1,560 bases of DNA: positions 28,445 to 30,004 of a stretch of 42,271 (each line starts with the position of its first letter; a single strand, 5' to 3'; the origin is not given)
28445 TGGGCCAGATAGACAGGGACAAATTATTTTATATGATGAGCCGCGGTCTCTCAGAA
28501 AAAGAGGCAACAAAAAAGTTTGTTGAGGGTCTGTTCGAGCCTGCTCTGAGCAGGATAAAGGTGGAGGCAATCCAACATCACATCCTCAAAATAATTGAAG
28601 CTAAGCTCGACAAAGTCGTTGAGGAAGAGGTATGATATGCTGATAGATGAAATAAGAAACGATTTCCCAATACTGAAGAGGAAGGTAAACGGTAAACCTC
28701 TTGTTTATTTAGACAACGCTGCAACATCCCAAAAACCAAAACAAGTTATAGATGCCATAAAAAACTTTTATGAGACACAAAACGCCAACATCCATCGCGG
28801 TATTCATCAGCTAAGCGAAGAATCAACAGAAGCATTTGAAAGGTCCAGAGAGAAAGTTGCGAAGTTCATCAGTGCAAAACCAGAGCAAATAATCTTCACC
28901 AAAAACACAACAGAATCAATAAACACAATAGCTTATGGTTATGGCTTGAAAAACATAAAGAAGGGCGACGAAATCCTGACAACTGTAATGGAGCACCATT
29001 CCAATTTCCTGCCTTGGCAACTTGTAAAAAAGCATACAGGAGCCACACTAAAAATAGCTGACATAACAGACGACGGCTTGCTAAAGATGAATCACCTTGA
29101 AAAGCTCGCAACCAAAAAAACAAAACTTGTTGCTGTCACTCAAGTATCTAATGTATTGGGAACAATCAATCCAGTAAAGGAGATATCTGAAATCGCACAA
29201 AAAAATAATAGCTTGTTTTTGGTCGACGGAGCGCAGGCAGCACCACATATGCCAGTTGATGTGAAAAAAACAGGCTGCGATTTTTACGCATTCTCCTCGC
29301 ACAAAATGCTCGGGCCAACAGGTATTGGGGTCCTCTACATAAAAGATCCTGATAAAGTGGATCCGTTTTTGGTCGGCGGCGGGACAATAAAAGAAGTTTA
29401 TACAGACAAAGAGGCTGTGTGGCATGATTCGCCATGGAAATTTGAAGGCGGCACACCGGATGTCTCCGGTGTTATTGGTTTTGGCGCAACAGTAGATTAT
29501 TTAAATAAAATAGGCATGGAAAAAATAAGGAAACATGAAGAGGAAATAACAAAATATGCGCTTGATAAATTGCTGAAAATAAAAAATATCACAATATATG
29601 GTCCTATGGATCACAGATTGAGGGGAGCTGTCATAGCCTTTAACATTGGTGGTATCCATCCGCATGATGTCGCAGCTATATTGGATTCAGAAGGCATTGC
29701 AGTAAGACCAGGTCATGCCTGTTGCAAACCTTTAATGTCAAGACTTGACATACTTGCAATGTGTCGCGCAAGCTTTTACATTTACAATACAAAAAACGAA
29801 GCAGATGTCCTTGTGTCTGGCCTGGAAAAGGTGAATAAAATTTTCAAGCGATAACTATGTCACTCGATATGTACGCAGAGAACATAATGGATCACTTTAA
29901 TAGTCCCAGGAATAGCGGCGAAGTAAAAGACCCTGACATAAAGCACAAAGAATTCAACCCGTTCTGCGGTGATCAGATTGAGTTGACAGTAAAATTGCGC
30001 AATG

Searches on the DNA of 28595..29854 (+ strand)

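Call 86: search_rna_families(source=L021, start=8400, end=19200, threshold=evalue, max_evalue=1)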
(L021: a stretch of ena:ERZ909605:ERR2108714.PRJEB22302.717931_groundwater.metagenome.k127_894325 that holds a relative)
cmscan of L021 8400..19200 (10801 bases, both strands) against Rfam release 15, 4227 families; matches with E-value up to 1: 0.
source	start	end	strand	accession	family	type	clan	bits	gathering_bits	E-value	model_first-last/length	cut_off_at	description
